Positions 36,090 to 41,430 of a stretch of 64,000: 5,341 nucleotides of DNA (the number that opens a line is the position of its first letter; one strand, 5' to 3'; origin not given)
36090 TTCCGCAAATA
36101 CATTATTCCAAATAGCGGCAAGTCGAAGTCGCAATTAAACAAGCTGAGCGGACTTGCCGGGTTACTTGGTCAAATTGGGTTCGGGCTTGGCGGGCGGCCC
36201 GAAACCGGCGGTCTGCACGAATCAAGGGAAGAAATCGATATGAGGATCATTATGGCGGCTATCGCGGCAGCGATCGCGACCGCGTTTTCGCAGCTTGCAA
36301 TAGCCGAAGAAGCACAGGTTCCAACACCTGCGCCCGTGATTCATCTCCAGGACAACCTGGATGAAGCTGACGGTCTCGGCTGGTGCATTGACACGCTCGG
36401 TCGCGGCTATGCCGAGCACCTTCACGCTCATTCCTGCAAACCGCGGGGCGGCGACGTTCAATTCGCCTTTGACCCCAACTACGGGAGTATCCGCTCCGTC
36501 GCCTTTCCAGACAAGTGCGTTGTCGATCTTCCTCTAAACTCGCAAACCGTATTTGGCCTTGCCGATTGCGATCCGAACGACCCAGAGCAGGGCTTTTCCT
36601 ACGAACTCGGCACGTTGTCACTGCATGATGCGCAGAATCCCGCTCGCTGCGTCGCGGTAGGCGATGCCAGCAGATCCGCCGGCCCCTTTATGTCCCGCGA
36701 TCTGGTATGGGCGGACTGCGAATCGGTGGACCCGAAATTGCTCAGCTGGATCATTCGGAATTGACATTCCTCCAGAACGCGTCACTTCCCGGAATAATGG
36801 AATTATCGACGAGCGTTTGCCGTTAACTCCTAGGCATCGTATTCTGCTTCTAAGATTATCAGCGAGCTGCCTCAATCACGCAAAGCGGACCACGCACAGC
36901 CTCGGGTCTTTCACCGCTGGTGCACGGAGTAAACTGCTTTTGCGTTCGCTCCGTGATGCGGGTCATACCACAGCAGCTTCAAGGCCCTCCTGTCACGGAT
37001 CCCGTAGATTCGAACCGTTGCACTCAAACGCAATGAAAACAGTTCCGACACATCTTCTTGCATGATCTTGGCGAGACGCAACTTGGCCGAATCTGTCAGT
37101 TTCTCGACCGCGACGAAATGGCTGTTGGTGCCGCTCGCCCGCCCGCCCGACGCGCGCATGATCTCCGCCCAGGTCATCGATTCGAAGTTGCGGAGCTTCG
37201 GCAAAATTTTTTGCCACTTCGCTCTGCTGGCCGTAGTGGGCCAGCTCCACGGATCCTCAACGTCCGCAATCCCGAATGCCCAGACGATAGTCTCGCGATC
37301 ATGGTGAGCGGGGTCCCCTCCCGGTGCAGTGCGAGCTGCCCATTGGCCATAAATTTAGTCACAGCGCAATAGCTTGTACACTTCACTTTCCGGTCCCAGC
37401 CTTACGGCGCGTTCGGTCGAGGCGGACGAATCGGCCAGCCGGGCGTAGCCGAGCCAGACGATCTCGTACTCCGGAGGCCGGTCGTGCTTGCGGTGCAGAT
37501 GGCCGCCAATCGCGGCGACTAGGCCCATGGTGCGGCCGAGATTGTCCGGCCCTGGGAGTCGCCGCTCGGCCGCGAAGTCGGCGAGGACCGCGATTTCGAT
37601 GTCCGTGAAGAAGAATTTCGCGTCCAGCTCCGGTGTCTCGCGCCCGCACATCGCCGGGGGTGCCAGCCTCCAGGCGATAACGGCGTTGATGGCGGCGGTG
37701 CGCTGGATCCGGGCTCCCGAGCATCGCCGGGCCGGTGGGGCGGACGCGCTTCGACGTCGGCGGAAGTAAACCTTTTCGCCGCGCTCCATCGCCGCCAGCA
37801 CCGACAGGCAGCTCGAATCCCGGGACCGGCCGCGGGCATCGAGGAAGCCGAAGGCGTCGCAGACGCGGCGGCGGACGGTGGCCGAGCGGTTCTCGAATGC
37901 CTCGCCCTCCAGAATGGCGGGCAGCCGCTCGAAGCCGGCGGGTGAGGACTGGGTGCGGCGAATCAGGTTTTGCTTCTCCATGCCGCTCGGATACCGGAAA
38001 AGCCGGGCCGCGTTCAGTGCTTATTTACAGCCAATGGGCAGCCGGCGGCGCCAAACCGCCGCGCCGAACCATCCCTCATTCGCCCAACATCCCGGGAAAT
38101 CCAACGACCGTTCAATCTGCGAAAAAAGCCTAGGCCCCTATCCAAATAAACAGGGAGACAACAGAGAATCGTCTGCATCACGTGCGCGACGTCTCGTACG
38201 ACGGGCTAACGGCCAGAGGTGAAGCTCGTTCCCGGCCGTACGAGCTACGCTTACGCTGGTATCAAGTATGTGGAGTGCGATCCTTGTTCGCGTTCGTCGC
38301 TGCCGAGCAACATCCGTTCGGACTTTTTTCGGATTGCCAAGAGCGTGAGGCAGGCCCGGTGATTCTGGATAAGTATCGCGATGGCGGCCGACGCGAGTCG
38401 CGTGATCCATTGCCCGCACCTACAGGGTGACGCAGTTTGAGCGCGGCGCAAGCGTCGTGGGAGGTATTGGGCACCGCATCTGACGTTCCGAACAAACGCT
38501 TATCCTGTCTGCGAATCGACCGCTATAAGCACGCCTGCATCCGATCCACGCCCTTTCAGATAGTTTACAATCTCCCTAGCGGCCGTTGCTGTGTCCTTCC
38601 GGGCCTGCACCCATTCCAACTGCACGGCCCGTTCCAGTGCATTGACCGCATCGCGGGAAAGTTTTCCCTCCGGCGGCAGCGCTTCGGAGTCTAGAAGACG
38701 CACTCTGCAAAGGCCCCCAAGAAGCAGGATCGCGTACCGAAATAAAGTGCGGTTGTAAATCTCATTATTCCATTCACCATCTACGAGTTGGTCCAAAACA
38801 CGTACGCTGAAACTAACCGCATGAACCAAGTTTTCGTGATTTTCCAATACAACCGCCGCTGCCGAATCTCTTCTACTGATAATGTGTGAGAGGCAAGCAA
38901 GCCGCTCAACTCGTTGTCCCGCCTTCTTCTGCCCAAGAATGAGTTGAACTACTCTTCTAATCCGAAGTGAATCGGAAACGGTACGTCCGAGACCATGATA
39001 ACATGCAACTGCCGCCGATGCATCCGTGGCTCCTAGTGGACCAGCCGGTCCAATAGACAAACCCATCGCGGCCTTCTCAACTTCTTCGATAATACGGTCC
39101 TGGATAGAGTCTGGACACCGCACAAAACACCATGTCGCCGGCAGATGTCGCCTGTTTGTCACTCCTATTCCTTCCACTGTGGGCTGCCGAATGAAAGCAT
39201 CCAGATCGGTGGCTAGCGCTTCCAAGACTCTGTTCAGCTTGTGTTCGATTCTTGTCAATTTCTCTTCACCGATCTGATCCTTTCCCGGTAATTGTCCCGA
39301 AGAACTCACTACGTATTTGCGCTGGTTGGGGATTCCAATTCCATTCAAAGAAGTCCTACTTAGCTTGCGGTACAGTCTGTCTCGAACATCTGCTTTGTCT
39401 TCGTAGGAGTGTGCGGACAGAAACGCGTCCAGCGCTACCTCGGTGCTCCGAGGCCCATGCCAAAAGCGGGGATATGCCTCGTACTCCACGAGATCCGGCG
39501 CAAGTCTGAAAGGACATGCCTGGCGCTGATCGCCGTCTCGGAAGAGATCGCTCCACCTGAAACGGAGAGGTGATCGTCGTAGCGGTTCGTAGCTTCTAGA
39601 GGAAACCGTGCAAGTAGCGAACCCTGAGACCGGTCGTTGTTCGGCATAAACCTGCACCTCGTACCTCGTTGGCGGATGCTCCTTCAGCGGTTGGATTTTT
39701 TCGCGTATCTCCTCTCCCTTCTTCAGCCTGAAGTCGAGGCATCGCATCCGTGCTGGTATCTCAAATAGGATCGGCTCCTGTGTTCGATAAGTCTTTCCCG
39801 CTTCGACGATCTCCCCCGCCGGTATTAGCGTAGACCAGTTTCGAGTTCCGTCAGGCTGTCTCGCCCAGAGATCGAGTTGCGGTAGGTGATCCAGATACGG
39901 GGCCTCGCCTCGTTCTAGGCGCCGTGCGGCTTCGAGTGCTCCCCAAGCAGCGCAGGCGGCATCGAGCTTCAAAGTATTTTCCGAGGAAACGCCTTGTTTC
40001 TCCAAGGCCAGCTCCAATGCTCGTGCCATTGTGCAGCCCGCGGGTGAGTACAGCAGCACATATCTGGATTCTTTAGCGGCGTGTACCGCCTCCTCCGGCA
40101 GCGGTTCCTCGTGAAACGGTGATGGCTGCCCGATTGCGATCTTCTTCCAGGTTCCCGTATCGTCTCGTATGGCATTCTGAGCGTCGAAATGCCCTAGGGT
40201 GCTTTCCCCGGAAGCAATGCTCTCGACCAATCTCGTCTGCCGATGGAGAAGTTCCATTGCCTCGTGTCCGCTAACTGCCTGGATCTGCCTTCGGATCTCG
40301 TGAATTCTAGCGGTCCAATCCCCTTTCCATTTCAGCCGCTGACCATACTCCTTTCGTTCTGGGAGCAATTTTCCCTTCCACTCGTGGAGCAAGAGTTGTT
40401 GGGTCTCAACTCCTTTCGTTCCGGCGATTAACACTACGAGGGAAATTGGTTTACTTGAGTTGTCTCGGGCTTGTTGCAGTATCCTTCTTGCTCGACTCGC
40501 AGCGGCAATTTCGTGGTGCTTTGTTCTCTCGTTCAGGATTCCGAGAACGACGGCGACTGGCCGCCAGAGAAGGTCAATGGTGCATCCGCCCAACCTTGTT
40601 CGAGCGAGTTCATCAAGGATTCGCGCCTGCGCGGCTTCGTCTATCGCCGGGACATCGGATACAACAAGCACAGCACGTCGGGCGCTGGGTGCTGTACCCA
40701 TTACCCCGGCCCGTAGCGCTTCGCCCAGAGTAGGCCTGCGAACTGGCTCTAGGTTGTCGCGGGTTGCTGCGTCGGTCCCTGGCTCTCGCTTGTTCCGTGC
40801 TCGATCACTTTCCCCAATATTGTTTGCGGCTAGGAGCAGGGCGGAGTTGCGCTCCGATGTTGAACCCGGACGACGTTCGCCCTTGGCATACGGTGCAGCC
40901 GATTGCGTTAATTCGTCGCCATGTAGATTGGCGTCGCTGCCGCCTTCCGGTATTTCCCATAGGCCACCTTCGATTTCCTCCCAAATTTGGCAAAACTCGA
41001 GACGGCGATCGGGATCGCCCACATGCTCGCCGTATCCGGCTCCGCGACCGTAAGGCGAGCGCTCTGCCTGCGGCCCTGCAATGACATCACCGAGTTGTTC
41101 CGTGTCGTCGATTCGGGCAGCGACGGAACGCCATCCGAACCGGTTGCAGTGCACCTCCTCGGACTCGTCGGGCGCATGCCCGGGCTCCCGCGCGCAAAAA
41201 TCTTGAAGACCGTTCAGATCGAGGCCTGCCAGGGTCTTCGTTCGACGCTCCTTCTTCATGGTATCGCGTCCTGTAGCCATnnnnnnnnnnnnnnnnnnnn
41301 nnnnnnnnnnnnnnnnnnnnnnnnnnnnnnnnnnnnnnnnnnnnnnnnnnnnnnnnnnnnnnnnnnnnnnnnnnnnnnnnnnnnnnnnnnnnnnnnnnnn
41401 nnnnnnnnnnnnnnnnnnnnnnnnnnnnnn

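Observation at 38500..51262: Five-gene, translationally coupled McrBC-derived operon with helicase-nuclease, two anchored coiled-coil proteins and an Hsp70-like protein: candidate novel defence system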

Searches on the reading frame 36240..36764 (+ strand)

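Call 33: search_protein_families(library=pfam, proteins=[window:36240-36764:+], max_evalue=0.01)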
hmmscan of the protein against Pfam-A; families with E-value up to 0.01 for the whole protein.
window:36240-36764:+ (174 aa): 1 family
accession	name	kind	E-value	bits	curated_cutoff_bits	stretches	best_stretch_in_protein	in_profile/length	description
PF00652.28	Ricin_B_lectin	-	2.7e-05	24.8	29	1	47-154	11-111/126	Ricin-type beta-trefoil lectin domain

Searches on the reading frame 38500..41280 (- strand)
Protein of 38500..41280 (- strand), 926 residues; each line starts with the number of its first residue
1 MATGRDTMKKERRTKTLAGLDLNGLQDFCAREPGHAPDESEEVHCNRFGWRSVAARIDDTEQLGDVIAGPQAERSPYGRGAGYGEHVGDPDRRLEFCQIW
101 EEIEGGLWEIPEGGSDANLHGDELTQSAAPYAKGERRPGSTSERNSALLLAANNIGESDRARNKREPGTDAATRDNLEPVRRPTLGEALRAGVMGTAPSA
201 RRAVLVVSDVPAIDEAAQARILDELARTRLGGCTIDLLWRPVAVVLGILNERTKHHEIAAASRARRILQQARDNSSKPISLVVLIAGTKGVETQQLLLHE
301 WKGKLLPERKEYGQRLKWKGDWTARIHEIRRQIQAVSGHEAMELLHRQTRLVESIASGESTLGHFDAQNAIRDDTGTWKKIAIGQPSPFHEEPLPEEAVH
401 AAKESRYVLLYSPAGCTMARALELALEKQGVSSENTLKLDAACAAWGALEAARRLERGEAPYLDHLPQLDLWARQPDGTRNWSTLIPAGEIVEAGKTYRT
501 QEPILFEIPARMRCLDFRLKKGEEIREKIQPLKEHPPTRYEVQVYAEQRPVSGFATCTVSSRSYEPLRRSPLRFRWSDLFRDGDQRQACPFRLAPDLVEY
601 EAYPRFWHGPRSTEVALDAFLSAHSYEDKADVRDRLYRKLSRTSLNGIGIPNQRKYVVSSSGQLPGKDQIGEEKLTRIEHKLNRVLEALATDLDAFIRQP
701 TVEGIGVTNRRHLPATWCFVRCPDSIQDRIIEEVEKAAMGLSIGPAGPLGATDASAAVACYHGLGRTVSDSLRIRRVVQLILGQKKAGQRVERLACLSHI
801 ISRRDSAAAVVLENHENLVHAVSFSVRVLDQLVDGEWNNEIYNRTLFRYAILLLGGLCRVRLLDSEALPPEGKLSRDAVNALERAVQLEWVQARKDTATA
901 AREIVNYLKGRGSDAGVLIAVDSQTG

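Call 4: search_protein_families(library=pfam, proteins=[window:38500-41280:-], max_evalue=0.1)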
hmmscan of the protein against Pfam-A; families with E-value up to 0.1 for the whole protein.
window:38500-41280:- (926 aa): 0 families

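Call 5: search_protein_families(library=padloc, proteins=[window:38500-41280:-], max_evalue=0.1)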
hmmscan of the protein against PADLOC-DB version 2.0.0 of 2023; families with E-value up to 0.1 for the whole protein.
window:38500-41280:- (926 aa): 0 families

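Call 6: search_protein_families(library=ncbifam, proteins=[window:38500-41280:-], max_evalue=0.1)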
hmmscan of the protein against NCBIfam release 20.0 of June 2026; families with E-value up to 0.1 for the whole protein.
window:38500-41280:- (926 aa): 1 family
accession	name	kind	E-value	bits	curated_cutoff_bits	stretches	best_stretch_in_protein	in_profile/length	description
NF047377.1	heat_HspR_dupli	exception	0.033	13.7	300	1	249-336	96-182/214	heat shock protein transcriptional repressor HspR, fused homodimer type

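Call 23: find_homologous_proteins(query=window:38500-41280:-, max_evalue=0.00001)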
Query window:38500-41280:- (926 aa): 10 proteins with E <= 0.00001 among 8000 candidates.
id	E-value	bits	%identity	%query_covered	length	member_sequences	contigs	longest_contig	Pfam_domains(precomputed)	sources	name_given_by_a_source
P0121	0.0e+0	1917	92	99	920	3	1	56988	-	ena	-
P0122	0.0e+0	1853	89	99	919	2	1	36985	-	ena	-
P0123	0.0e+0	1546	75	99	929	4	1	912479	-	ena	-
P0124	0.0e+0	1507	74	99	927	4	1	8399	-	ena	-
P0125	0.0e+0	1354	67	99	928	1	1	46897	-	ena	-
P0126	4.0e-267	907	50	99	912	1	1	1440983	-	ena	-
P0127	1.5e-189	650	56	62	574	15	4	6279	-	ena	-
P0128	5.8e-179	615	54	62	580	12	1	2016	-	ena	-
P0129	3.4e-168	580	51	62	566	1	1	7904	-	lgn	-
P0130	6.2e-14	69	23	82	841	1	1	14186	-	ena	-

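Call 45: predict_structure(alignment_id=A1)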
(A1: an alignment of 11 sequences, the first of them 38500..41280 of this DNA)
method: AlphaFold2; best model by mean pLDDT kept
length: 926 residues; sequences in the alignment: 11
mean_pLDDT: 59.1   pTM: 0.48
mean pLDDT of the five models: 59.1, 58.8, 56.9, 56.9, 53.2
residues with pLDDT >= 90: 73; 70-90: 308; 50-70: 165; < 50: 380
segments of 3 or more residues with pLDDT < 50: 1-185, 195-198, 227-229, 253-258, 359-368, 372-378, 583-625, 636-671, 673-722, 740-756, 785-789, 919-926
pLDDT, mean of each block of 10 residues (from residue 1): 27 31 43 32 29 31 34 31 26 33 32 30 26 26 27 29 28 30 46 51 70 56 54 70 86 47 76 82 80 90 86 79 71 72 57 54 41 48 60 89 92 71 88 84 74 81 86 74 84 81 83 80 81 82 87 76 89 79 40 29 30 38 48 46 31 32 38 45 45 41 31 35 55 58 38 48 62 79 55 75 73 84 89 79 79 84 76 91 91 79 87 56 39
secondary structure, 60 per line:
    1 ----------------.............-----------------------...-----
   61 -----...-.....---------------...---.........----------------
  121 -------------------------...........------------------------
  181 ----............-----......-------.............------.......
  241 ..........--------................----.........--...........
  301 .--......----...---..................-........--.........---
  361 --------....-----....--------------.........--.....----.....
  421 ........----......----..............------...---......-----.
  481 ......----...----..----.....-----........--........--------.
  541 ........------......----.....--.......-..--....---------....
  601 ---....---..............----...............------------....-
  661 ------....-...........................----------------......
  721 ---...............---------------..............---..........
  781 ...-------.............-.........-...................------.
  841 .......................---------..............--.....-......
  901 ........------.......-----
elements in order (helices of 4 or more, strands of 3 or more residues): E17-21 H22-29 E53-55 E66-68 H70-74 H96-104 H146-156 H185-196 E202-207 H215-227 E234-239 H240-250 H259-274 E279-287 E290-301 E304-309 E314-316 H320-337 H339-346 H349-357 E369-372 E378-381 H396-404 E407-411 H416-428 E436-438 H443-456 E463-465 E469-474 E480-486 E491-493 E504-508 E514-521 E524-531 E540-548 E555-560 H565-569 E572-575 H584-587 E597-600 H604-607 H611-624 H629-643 E656-659 H667-670 H672-698 H715-720 H724-738 H754-767 H771-783 H791-803 H805-813 H815-833 H840-863 H873-886 H889-893 H895-908 H915-921

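Call 51: fold_search(model_id=the predicted structure, library=pdb)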
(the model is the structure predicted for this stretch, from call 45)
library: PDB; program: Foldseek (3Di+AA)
matches with E <= 10: 739; with E <= 0.001: 72
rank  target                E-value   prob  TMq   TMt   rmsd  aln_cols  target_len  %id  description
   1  9a5j_A                1.3e-09  1.00  0.25  0.35  20.1       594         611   12  Integrative model of DNAK-GUDB by crosslinking MS and deep learning (released 2024-09-18)
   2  7kzu                  3.9e-09  1.00  0.25  0.39   9.6       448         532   13  Quasi-intermediate state (Q) of a truncated Hsp70 DnaK fused with a substrate peptide (released 2021-05-12)
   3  4b9q_A                6.2e-09  1.00  0.26  0.36  21.7       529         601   14  Open conformation of ATP-bound Hsp70 homolog DnaK (released 2012-11-14)
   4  7kzi_A                6.5e-09  1.00  0.22  0.31  17.0       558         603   14  Intermediate state (QQQ) of near full-length DnaK alternatively fused with a substrate peptide (released 2021-05-12)
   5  7krv_A                7.1e-09  1.00  0.26  0.42   8.0       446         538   13  Stimulating state of disulfide-bridged Hsp70 DnaK (released 2021-09-15)
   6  7kru_A                1.3e-08  1.00  0.26  0.40   9.5       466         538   14  Stimulating state of a truncated Hsp70 DnaK fused with a substrate peptide (released 2021-09-15)
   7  7krt_A                1.3e-08  1.00  0.25  0.36  21.7       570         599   13  Restraining state of a truncated Hsp70 DnaK (released 2021-09-15)
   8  7ko2_B                1.6e-08  1.00  0.25  0.36  22.1       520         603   12  Restraining state of near full-length Hsp70 DnaK (released 2021-09-15)
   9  7n6g_6K               2.0e-08  1.00  0.24  0.33  22.9       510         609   10  C1 of central pair (released 2022-05-18)
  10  5nro_A                2.5e-08  1.00  0.24  0.34  20.1       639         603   11  Structure of full-length DnaK with bound J-domain (released 2018-01-17)
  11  4b9q_C                3.3e-08  1.00  0.25  0.36  21.9       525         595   14  Open conformation of ATP-bound Hsp70 homolog DnaK (released 2012-11-14)
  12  4b9q_D                3.8e-08  1.00  0.24  0.34  22.5       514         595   13  Open conformation of ATP-bound Hsp70 homolog DnaK (released 2012-11-14)
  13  7krv_B                5.0e-08  1.00  0.26  0.41   8.1       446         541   13  Stimulating state of disulfide-bridged Hsp70 DnaK (released 2021-09-15)
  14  5obv                  6.0e-08  1.00  0.16  0.26  20.3       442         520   13  Mycoplasma genitalium DnaK deletion mutant lacking SBDalpha in complex with ADP and Pi. (released 2018-05-09)
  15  7sqc_Z0               6.2e-08  1.00  0.24  0.34  23.3       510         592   12  Ciliary C1 central pair apparatus isolated from Chlamydomonas reinhardtii (released 2022-04-13)
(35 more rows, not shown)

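Call 53: search_protein_representatives(protein=window:38500-41280:-)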
Query: 926 residues. Proteins with E-value up to 0.001 (for the whole library): 232; up to 1e-10: 150; up to 1e-30: 27. The best 150 are listed.
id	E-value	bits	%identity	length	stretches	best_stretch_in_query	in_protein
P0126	1.3e-267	907.1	53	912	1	8-926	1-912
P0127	4.9e-190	650.3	57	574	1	8-581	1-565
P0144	1.2e-116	407.4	51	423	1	10-439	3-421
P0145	4.8e-112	392.3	51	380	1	194-579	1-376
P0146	2.9e-110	386.4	57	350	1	438-769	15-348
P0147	5.5e-91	322.6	55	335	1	8-326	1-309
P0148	1.3e-73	265.1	34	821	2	187-922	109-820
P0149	1.6e-68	248.3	31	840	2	196-924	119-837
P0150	2.6e-51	191.3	31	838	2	198-918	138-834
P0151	3.1e-49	184.4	31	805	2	187-873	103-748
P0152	4.1e-46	174.1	34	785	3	189-584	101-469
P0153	2.2e-45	171.7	32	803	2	189-925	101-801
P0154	4.0e-40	154.3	31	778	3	197-618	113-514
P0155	1.9e-39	152.0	33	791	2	183-920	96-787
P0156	4.1e-39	151.0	30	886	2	183-886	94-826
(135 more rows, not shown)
